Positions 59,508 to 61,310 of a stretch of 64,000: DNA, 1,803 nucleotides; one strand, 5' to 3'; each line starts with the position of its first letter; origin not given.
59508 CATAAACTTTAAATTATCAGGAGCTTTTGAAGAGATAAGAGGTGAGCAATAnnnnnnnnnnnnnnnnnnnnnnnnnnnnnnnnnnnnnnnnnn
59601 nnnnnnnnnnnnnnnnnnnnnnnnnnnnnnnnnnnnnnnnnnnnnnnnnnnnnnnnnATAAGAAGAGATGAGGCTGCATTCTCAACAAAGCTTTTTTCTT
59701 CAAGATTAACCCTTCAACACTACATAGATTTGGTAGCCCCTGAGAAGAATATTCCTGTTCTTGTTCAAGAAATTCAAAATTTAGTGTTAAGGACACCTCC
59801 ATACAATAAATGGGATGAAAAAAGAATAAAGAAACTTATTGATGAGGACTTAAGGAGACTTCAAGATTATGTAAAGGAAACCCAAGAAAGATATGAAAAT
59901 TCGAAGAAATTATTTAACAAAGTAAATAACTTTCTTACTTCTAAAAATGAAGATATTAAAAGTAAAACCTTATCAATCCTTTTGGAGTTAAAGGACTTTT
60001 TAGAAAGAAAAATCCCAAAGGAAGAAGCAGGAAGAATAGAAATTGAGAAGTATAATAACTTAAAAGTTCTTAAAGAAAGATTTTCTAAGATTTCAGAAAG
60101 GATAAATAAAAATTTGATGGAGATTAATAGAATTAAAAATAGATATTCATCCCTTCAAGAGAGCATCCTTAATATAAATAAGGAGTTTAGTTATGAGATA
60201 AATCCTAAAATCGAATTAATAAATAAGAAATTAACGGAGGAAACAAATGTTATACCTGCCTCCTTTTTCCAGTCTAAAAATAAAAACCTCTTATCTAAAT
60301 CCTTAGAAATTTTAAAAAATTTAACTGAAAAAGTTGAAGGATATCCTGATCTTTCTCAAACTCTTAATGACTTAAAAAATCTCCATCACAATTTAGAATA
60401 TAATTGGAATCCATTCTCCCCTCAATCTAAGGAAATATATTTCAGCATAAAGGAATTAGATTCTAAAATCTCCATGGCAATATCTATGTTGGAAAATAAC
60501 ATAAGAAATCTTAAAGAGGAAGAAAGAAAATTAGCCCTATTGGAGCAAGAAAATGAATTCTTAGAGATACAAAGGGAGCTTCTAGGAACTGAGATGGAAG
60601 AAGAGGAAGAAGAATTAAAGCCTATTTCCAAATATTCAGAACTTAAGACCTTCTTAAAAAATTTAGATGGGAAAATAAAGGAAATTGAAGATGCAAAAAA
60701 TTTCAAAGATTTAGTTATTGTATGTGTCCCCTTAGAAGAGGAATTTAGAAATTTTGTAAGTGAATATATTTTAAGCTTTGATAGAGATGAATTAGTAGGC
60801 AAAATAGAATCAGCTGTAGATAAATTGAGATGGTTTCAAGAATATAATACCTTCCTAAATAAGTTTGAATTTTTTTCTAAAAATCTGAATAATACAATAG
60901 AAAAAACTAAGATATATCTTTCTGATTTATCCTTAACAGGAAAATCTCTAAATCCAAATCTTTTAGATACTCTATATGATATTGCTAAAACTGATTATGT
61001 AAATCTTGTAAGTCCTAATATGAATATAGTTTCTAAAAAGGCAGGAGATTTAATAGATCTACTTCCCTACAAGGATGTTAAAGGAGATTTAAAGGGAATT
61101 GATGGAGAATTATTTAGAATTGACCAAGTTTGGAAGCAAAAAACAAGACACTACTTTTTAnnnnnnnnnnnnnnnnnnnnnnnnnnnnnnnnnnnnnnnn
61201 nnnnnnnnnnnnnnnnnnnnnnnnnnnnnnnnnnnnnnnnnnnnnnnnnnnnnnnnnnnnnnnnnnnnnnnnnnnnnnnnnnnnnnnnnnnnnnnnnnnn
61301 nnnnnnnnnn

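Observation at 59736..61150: MalG-type permease carries a roughly 470-residue coiled-coil-like insertion in its first external loop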

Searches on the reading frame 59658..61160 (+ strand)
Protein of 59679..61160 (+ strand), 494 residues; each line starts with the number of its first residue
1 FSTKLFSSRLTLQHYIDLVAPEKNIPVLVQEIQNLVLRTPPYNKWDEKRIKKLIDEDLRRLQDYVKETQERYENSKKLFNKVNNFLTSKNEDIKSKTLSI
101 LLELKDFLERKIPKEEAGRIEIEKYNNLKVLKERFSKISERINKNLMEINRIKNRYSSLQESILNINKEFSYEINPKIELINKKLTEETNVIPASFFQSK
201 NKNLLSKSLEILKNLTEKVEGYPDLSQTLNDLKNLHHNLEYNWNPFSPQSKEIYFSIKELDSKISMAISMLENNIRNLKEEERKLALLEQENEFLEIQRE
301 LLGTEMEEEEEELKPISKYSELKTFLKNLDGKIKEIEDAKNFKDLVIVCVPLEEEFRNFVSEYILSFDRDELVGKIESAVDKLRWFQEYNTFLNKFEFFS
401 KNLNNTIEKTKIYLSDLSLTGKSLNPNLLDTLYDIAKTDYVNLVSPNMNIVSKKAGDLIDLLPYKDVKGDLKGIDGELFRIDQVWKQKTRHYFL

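Call 6: search_solved_structures(query=window:59679-61160:+, max_evalue=10, show_alignments=2)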
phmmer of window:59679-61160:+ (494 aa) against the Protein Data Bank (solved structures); distinct sequences matched with E-value up to 10: 3.
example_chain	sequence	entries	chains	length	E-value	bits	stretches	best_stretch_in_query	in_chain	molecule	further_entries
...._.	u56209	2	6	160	0.061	15.7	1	235-326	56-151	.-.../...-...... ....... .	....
3v5x_A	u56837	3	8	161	0.062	15.7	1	235-326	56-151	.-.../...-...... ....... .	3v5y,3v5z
5h34_A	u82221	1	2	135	0.39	13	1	303-384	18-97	Methionine-tRNA ligase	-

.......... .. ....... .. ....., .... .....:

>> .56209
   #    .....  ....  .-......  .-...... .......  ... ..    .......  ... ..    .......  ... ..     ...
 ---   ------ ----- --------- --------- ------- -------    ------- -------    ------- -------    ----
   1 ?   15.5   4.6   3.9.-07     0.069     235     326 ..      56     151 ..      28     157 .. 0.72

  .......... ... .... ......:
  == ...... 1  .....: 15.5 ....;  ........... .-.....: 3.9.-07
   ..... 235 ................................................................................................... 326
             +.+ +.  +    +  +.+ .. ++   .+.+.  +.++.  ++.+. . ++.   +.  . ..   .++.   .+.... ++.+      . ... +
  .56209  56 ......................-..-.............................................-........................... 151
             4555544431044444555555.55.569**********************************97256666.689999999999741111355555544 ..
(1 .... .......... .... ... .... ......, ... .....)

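Call 7: find_homologous_proteins(query=window:59721-61154:+, max_evalue=0.001)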
Query window:59721-61154:+ (478 aa): 40 proteins with E <= 0.001 among 8000 candidates.
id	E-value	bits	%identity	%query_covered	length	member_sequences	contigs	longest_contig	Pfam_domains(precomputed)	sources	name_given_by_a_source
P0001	1.7e-298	1008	100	100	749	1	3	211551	PF00528.28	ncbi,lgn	-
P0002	5.0e-278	941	94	100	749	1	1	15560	PF00528.28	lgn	-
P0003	1.0e-198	679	69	100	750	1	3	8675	PF00528.28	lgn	-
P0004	3.6e-116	407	45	100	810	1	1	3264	PF00528.28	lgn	-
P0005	4.6e-107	377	42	100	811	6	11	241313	PF00528.28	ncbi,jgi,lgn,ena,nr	ncbi:MAG TPA: ABC transporter permease subunit [Dictyoglomaceae bacterium]|nr:ABC transporter permea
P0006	6.5e-104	367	42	100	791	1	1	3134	PF00528.28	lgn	-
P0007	9.0e-98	346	45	100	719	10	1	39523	PF00528.28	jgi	-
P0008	2.5e-90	322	42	100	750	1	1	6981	PF00528.28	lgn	-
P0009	1.8e-85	306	39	100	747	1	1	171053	PF00528.28,PF04108.18,PF05531.18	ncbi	-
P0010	4.4e-85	305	39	100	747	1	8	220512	PF00528.28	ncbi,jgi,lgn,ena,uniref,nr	ncbi:MAG: ABC transporter permease subunit [Dictyoglomus thermophilum]|uniref:Maltose/maltodextrin t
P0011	5.5e-85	304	39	100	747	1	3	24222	PF00528.28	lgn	-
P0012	5.6e-85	304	39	100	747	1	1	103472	PF00528.28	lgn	-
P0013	6.2e-85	304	39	100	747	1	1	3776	PF00528.28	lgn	-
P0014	6.9e-85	304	39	100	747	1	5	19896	PF00528.28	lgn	-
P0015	7.1e-85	304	39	100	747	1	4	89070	PF00528.28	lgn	-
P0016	8.3e-85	304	39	100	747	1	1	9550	PF00528.28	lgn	-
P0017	1.5e-84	303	39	100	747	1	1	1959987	PF00528.28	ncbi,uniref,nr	ncbi:sugar ABC transporter permease [Dictyoglomus thermophilum]|uniref:Maltose/maltodextrin transpor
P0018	2.1e-84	302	39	100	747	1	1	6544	PF00528.28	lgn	-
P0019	3.3e-84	302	39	100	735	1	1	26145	PF00528.28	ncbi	ncbi:MAG: ABC transporter permease subunit, partial [Dictyoglomus thermophilum]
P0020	3.3e-84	302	37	100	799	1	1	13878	PF00528.28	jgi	-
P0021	3.4e-84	302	39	100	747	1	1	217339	PF00528.28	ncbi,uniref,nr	ncbi:ABC transporter permease subunit [Dictyoglomus thermophilum]|uniref:sugar ABC transporter perme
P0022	4.0e-84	301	39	100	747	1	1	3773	PF00528.28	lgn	-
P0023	4.7e-84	301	37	100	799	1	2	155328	PF00528.28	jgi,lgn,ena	-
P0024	4.9e-84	301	37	100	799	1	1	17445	PF00528.28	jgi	jgi:maltose/maltodextrin transport system permease protein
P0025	4.9e-84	301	38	100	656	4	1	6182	PF00528.28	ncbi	ncbi:MAG: ABC transporter permease subunit, partial [Dictyoglomus turgidum]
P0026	6.6e-84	301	37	100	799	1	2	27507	PF00528.28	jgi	-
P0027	6.7e-84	301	37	100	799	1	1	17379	PF00528.28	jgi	jgi:maltose/maltodextrin transport system permease protein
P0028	6.7e-84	301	37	100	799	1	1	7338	PF00528.28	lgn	-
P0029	1.8e-83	299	36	100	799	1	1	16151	PF00528.28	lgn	-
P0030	2.8e-83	299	36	100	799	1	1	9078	PF00528.28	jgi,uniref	uniref:Maltose/maltodextrin transport system permease protein MalG n=1 Tax=Dictyoglomus turgidum Tax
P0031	1.0e-82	297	37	100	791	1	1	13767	PF00528.28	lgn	-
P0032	1.1e-82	297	38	100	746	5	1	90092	PF00528.28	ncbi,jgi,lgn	jgi:maltose/maltodextrin transport system permease protein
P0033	2.5e-82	296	36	100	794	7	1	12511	PF00528.28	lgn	-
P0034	2.9e-82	295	39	100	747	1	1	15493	PF00528.28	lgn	-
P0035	8.7e-82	294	36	100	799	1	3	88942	PF00528.28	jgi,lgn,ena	jgi:maltose/maltodextrin transport system permease protein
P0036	1.4e-56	211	38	74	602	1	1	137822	PF00528.28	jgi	-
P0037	7.5e-48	182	30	100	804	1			PF00528.28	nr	nr:ABC transporter permease subunit [Thermotoga maritima]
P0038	8.7e-39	152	28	100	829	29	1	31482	PF00528.28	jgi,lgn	-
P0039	3.1e-38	150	28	100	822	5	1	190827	PF00528.28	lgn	-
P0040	1.1e-37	148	29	100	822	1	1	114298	PF00528.28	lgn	-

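Call 16: search_protein_representatives(protein=window:59721-61154:+)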
Query: 478 residues. Proteins with E-value up to 0.001 (for the whole library): 16; up to 1e-10: 9; up to 1e-30: 3. The best 16 are listed.
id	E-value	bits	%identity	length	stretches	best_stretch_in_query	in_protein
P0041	5.5e-84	299.4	40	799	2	108-478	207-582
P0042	8.8e-38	147.1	28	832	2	118-478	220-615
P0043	1.4e-31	126.6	30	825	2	266-478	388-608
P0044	1.9e-24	103.1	31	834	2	237-478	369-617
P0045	2.0e-19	86.5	26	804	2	137-478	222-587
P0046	1.0e-18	84.2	27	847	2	290-478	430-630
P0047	5.9e-15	71.9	25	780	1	1-478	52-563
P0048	3.1e-13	66.2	26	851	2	335-478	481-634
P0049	3.8e-11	59.3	35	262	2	1-115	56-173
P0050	1.7e-08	50.6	26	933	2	183-474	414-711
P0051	8.5e-08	48.3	29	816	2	385-478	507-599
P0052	5.3e-07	45.6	26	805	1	1-478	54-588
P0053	6.7e-06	42.0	64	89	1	1-36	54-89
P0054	8.9e-06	41.6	27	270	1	1-130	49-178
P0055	3.3e-05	39.7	27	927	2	1-96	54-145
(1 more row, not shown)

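Call 21: find_homologous_proteins(query=A2, max_evalue=0.001)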
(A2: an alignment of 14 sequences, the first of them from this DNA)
Query A2 (14 sequences) (501 aa, profile of the alignment): 145 proteins with E <= 0.001 among 8000 candidates; the best 120 are listed.
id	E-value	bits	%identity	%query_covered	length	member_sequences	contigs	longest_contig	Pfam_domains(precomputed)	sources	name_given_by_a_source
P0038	8.8e-211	720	30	100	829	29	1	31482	PF00528.28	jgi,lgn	-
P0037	3.9e-206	705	32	100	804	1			PF00528.28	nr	nr:ABC transporter permease subunit [Thermotoga maritima]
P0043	1.2e-203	697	30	100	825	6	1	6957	PF00528.28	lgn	-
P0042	9.3e-201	687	29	100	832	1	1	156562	PF00528.28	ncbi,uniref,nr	ncbi:sugar ABC transporter permease [Thermotoga sp. SG1]|uniref:sugar ABC transporter permease n=1 T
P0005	3.9e-196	672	45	100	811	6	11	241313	PF00528.28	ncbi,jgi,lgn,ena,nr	ncbi:MAG TPA: ABC transporter permease subunit [Dictyoglomaceae bacterium]|nr:ABC transporter permea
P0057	1.9e-193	663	31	100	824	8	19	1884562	PF00528.28,PF04108.18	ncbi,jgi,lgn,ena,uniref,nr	ncbi:maltose ABC transporter permease [Thermotoga sp. RQ7]|uniref:Maltose/maltodextrin transport sys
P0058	2.9e-189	649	28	100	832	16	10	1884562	PF00528.28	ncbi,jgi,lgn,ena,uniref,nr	ncbi:Maltose ABC transporter, permease protein [Thermotoga neapolitana LA10]|uniref:Maltose ABC tran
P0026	1.2e-188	647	38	100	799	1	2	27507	PF00528.28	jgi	-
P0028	1.2e-188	647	38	100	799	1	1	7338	PF00528.28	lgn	-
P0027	1.4e-188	647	38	100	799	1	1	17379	PF00528.28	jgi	jgi:maltose/maltodextrin transport system permease protein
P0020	1.7e-188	646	38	100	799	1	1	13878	PF00528.28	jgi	-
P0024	2.3e-188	646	38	100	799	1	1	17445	PF00528.28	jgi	jgi:maltose/maltodextrin transport system permease protein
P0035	3.2e-188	646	38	100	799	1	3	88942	PF00528.28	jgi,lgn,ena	jgi:maltose/maltodextrin transport system permease protein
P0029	4.8e-188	645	38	100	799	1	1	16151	PF00528.28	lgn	-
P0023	7.2e-188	644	38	100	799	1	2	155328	PF00528.28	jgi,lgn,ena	-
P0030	1.8e-187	643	38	100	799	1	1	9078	PF00528.28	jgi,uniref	uniref:Maltose/maltodextrin transport system permease protein MalG n=1 Tax=Dictyoglomus turgidum Tax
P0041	1.4e-185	637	38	100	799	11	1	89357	PF00528.28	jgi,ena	-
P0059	2.0e-182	626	29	100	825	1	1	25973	PF00528.28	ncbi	-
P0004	4.8e-177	609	46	100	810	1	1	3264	PF00528.28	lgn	-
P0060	4.7e-174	599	28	100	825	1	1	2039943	PF00528.28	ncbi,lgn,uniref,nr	ncbi:sugar ABC transporter permease [Pseudothermotoga thermarum]|uniref:Binding-protein-dependent tr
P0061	1.7e-172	594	32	100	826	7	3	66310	PF00528.28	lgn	-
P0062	1.0e-171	591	38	100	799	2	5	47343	PF00528.28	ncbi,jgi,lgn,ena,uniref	uniref:Maltose/maltodextrin transport system permease protein MalG n=1 Tax=Dictyoglomus thermophilum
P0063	2.1e-167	577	35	100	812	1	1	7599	PF00528.28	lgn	-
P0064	4.5e-167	576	36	100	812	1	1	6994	PF00528.28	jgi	-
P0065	6.2e-167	575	35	100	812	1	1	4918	PF00528.28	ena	-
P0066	7.0e-167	575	36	100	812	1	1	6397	PF00528.28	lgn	-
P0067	1.1e-166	574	36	100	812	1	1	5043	PF00528.28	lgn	-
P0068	1.2e-166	574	36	100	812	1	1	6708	PF00528.28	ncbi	-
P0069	1.3e-166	574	35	100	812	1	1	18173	PF00528.28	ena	-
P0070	1.5e-166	574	35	100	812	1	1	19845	PF00528.28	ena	-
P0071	1.8e-166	574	36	100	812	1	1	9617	PF00528.28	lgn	-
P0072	1.8e-166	574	36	100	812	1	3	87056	PF00528.28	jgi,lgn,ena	jgi:maltose/maltodextrin transport system permease protein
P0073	2.0e-166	574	36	100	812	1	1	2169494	PF00528.28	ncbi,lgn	-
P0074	2.1e-166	573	35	100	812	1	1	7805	PF00528.28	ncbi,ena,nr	ncbi:MAG TPA: ABC transporter permease subunit [Candidatus Atribacteria bacterium]|nr:ABC transporte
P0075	2.3e-166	573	36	100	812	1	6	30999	PF00528.28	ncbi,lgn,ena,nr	ncbi:MAG: ABC transporter permease subunit [Atribacterota bacterium]|nr:ABC transporter permease sub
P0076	2.4e-166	573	36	100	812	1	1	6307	PF00528.28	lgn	-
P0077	2.4e-166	573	35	100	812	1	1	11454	PF00528.28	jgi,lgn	-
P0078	2.6e-166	573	35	100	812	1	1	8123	PF00528.28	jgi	-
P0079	2.6e-166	573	35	100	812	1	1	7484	PF00528.28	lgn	-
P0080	2.6e-166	573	36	100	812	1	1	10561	PF00528.28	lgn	-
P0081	2.6e-166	573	35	100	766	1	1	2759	PF00528.28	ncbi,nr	ncbi:MAG: ABC transporter permease subunit, partial [Atribacterota bacterium]|nr:ABC transporter per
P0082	2.6e-166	573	35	100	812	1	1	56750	PF00528.28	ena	-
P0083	2.8e-166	573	35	100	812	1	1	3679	PF00528.28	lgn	-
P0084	2.8e-166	573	35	100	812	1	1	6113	PF00528.28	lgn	-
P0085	2.9e-166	573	36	100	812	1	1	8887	PF00528.28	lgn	-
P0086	3.0e-166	573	35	100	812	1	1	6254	PF00528.28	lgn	-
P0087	3.0e-166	573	35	100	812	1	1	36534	PF00528.28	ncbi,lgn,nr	ncbi:MAG: ABC transporter permease subunit [Atribacterota bacterium]|nr:ABC transporter permease sub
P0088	3.1e-166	573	35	100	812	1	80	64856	PF00528.28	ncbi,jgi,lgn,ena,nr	ncbi:MAG TPA: ABC transporter permease subunit [Candidatus Atribacteria bacterium]|nr:ABC transporte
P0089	3.1e-166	573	35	100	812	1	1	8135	PF00528.28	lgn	-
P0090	3.2e-166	573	35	100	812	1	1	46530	PF00528.28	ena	-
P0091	3.4e-166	573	35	100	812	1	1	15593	PF00528.28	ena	-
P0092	3.5e-166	573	36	100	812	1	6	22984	PF00528.28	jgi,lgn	-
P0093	3.5e-166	573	35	100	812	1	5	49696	PF00528.28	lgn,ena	-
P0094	3.6e-166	573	35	100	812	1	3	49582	PF00528.28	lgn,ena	-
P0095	3.7e-166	573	36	100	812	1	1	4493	PF00528.28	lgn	-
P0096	3.9e-166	573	35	100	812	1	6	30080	PF00528.28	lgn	-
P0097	4.0e-166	573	35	100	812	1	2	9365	PF00528.28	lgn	-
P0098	4.6e-166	572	35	100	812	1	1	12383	PF00528.28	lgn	-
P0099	4.6e-166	572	36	100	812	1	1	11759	PF00528.28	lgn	-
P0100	4.7e-166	572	35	100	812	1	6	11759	PF00528.28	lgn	-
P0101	5.5e-166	572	35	100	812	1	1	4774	PF00528.28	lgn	-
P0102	5.7e-166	572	35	100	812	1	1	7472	PF00528.28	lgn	-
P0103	5.9e-166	572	35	100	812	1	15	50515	PF00528.28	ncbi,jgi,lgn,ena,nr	ncbi:MAG TPA: ABC transporter permease subunit [Candidatus Atribacteria bacterium]|nr:ABC transporte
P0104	6.2e-166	572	35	100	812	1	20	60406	PF00528.28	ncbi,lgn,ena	ncbi:MAG: ABC transporter permease subunit [Atribacterales bacterium]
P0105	6.3e-166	572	35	100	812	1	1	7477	PF00528.28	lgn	-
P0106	6.4e-166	572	35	100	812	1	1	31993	PF00528.28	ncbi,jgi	ncbi:MAG: ABC transporter permease subunit [Atribacterales bacterium]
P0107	6.6e-166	572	35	100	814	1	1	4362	PF00528.28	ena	-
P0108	7.3e-166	572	35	100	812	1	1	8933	PF00528.28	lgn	-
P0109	8.9e-166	571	35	100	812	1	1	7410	PF00528.28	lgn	-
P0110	9.2e-166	571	35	100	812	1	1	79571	PF00528.28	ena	-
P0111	9.4e-166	571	35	100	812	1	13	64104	PF00528.28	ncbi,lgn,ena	-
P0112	9.6e-166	571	35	100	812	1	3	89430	PF00528.28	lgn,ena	-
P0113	1.1e-165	571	35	100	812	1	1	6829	PF00528.28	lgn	-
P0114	1.2e-165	571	36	100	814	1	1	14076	PF00528.28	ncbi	-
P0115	1.2e-165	571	35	100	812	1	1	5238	PF00528.28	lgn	-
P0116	1.2e-165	571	25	100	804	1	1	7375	PF00528.28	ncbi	-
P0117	1.3e-165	571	36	100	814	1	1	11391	PF00528.28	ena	-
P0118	1.4e-165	571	35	100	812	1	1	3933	PF00528.28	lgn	-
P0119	1.4e-165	571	36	100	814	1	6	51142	PF00528.28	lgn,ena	-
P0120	1.4e-165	571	35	100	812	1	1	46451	PF00528.28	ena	-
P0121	1.6e-165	571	36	100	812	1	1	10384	PF00528.28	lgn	-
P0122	1.7e-165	571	35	100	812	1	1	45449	PF00528.28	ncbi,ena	-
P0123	1.9e-165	570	36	100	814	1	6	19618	PF00528.28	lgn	-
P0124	2.0e-165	570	35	100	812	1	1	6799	PF00528.28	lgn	-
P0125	2.4e-165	570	35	100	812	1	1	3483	PF00528.28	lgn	-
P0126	2.4e-165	570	36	100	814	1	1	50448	PF00528.28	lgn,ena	-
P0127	3.1e-165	570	35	100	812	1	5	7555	PF00528.28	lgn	-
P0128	3.1e-165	570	35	100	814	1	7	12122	PF00528.28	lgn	-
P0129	3.2e-165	570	35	100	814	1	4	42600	PF00528.28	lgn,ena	-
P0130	4.2e-165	569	36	100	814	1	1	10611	PF00528.28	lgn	-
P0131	5.6e-165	569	35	100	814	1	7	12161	PF00528.28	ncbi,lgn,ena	-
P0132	5.8e-165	569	35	100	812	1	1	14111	PF00528.28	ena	-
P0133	6.3e-165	569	35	100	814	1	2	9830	PF00528.28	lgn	-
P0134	6.8e-165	569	35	100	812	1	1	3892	PF00528.28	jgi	-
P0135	7.0e-165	568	35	100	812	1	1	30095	PF00528.28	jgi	-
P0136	7.4e-165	568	35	100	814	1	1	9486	PF00528.28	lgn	-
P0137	7.9e-165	568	35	100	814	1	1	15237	PF00528.28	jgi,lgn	-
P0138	8.5e-165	568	35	100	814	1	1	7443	PF00528.28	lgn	-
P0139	8.9e-165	568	36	100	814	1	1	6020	PF00528.28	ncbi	-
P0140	2.1e-164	567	35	100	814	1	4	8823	PF00528.28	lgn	-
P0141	3.2e-164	566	35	100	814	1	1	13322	PF00528.28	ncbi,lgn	-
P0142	3.6e-164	566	36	100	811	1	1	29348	PF00528.28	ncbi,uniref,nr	ncbi:ABC transporter permease subunit [Candidatus Sordicultor fermentans]|uniref:ABC transporter per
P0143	3.9e-164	566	31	100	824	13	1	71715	PF00528.28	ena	-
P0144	4.2e-164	566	26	100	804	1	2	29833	PF00528.28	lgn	-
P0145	4.6e-164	566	35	100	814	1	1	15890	PF00528.28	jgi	-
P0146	5.2e-164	566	26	100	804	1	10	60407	PF00528.28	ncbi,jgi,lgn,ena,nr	ncbi:MAG TPA: ABC transporter permease subunit [Fervidobacterium sp.]|nr:ABC transporter permease su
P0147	5.5e-164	566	26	100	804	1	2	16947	PF00528.28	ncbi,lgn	-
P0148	7.4e-164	565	26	100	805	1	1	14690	PF00528.28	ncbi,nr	ncbi:MAG TPA: ABC transporter permease [Fervidobacterium sp.]|nr:ABC transporter permease [Fervidoba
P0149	9.7e-164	565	25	100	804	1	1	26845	PF00528.28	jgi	-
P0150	2.4e-162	560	26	100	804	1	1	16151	PF00528.28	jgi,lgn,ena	-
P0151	3.1e-162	560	26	100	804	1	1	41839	PF00528.28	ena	-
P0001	2.3e-161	557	100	100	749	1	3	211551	PF00528.28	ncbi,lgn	-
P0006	4.9e-159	549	44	100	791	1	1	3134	PF00528.28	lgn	-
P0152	7.8e-158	545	26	100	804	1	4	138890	PF00528.28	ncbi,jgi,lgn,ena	-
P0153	1.3e-157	544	27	100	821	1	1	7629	PF00528.28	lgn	-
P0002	2.3e-157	544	94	100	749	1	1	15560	PF00528.28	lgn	-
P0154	2.4e-155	537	27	56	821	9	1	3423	PF00528.28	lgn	-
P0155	2.7e-152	527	27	100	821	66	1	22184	PF00528.28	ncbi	ncbi:ABC transporter permease subunit [Pseudothermotoga sp.]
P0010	7.3e-152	525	41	100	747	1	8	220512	PF00528.28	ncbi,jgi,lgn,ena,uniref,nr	ncbi:MAG: ABC transporter permease subunit [Dictyoglomus thermophilum]|uniref:Maltose/maltodextrin t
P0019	8.3e-152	525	41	100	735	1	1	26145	PF00528.28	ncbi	ncbi:MAG: ABC transporter permease subunit, partial [Dictyoglomus thermophilum]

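Call 22: find_related_loci(query=A2, collection=genome_contigs, flank=8000)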
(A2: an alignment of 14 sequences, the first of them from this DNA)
Query A2 (501 aa) in genome_contigs; peptide patterns used: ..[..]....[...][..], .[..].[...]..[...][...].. (x = any residue, [..] = any of these).
98 stretches matched a pattern; 59 encode a relative of the query (tblastn E <= 1e-3); 59 distinct loci.
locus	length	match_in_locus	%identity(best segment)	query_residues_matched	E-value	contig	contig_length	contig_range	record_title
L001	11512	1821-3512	44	1-501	2e-133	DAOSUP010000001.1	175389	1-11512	MAG TPA_asm: Dictyoglomaceae bacterium isolate AMR_MDS_2186 NODE_41_length_175389_cov_83.017743, whole genome shotgun se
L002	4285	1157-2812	38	1-501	2e-109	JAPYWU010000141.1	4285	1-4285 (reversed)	MAG: Dictyoglomaceae bacterium isolate RSWP16 scaffold_4279_c1, whole genome shotgun sequence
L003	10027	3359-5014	38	1-501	1e-107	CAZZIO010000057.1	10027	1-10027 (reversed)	MAG TPA_asm: uncultured Dictyoglomota bacterium isolate binchicken_co25_92 genome assembly, contig: k141_37183, whole ge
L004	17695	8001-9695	35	1-501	8e-102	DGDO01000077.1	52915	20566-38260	MAG TPA_asm: Candidatus Atribacteria bacterium UBA3950 UBA3950_contig_16962, whole genome shotgun sequence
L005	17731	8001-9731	32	2-500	4e-70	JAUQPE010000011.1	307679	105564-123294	MAG: Thermotogota bacterium isolate GMQP.bins.24.201705 NODE_8_length_307679_cov_37.6579, whole genome shotgun sequence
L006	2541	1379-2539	40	1-395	2e-67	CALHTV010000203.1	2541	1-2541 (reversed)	MAG: uncultured Dictyoglomus sp. isolate S1_Bin_METABAT__215 genome assembly, contig: c_000002534927, whole genome shotg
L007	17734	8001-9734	29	1-501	2e-54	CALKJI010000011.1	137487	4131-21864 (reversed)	MAG: uncultured Pseudothermotoga sp. isolate L1_Bin_METABAT__241_1 genome assembly, contig: c_000001123720, whole genome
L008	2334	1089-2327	32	1-359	6e-54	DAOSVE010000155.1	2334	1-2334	MAG TPA_asm: Candidatus Atribacteria bacterium isolate AMR_MDS_2171 NODE_18547_length_2334_cov_60.329969, whole genome s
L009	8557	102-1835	30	1-501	4e-49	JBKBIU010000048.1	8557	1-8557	MAG: Pseudothermotoga sp. isolate 21I_069.bin.20 NODE_4924_length_8557_cov_3.307136, whole genome shotgun sequence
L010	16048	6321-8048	31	1-500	6e-54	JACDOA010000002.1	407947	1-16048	MAG: Thermosipho sp. (in: Bacteria) isolate GB_MAG9_058 c_000000000006, whole genome shotgun sequence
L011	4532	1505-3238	27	1-500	1e-41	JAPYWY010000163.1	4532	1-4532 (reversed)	MAG: Pseudothermotoga sp. isolate RSWP20 scaffold_3932_c1, whole genome shotgun sequence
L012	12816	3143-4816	30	1-501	1e-40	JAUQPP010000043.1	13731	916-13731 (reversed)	MAG: Thermotogota bacterium isolate JZ-1.bins.120.201901 NODE_3754_length_13731_cov_2.036974, whole genome shotgun seque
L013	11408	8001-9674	27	1-501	7e-41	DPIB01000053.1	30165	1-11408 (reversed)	MAG TPA_asm: Fervidobacterium sp. isolate UBA8200 contig_5595, whole genome shotgun sequence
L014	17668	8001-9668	26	1-501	1e-38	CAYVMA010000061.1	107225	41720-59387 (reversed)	MAG TPA_asm: uncultured Fervidobacterium sp. isolate binchicken_co25_110 genome assembly, contig: k141_110547, whole gen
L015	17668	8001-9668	25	1-501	2e-38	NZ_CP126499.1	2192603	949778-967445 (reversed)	Fervidobacterium islandicum strain H-21 chromosome, complete genome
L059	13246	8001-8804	26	265-501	4e-4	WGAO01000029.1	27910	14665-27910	MAG: Thermotogaceae bacterium isolate S143_61_esom k151_195789, whole genome shotgun sequence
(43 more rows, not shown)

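Call 24: find_encoding_contigs(protein=P0001, flank=6000, max_places=3)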
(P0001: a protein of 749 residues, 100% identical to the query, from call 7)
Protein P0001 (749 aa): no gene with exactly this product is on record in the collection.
